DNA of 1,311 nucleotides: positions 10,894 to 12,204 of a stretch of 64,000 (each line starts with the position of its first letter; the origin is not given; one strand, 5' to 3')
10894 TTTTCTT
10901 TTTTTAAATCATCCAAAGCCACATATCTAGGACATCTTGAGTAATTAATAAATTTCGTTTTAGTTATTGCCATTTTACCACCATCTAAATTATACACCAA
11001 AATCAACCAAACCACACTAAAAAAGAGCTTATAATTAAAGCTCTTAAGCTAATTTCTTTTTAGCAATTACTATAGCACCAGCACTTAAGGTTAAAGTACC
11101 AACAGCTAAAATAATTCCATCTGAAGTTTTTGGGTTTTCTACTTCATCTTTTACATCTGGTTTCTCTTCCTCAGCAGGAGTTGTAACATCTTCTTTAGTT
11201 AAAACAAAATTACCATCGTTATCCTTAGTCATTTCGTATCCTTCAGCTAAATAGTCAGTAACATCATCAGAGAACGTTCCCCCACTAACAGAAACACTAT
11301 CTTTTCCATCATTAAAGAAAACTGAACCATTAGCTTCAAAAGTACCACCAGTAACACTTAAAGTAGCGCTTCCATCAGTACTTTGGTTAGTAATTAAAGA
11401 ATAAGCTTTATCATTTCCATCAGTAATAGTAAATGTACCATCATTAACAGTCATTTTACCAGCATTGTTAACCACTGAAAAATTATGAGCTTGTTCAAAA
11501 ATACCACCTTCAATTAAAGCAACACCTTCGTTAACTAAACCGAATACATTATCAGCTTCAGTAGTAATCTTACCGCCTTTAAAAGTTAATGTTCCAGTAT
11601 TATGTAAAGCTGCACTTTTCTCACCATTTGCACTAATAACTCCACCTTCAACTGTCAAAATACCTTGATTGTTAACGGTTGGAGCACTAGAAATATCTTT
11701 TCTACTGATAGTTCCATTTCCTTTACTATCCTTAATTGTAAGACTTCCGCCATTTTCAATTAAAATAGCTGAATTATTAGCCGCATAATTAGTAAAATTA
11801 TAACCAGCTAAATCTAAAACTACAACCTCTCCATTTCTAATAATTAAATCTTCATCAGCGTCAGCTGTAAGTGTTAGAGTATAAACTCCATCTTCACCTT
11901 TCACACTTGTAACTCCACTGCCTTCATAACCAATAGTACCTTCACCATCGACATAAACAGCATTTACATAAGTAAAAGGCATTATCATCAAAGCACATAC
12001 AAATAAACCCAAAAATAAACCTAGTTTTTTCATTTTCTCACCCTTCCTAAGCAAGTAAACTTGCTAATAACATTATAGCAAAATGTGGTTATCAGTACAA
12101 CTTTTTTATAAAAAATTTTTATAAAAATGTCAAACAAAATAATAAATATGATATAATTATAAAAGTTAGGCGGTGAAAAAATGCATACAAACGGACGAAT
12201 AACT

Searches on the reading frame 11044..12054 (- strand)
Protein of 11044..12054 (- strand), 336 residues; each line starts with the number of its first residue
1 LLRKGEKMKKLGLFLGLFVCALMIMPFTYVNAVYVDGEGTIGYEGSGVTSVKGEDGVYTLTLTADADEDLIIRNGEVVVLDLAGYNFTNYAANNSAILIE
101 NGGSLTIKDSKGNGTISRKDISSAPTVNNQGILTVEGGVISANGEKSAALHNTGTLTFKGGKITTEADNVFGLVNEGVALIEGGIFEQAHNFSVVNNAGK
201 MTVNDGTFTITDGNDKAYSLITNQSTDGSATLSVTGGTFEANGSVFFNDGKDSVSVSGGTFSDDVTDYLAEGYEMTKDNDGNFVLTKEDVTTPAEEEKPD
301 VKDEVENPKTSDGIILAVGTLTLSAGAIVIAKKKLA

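Call 7: search_protein_families(library=pfam, max_evalue=0.1, proteins=[window:11044-12054:-])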
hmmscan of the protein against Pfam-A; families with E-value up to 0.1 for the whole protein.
window:11044-12054:- (336 aa): 2 families
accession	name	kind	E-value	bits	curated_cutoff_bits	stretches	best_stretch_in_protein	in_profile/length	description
PF15976.11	CooC_C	-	0.02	15.3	29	0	45-83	38-76/93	CS1-pili formation C-terminal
PF25488.1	RNaseT2L_C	-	0.052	14.2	27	0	100-146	41-87/119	RNase T2-like C-terminal domain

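Call 8: search_protein_families(library=ncbifam, max_evalue=0.1, proteins=[window:11044-12054:-])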
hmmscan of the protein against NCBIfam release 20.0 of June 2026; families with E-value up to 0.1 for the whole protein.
window:11044-12054:- (336 aa): 2 families
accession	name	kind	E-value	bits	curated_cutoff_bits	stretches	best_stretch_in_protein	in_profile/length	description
NF033846.1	Rumino_NPXTG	domain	0.02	15.2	23.5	1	307-334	1-29/30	NPXTG-anchored protein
TIGR03656.1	IsdC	equivalog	0.078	12.8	155.85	1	287-335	166-215/219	heme uptake protein IsdC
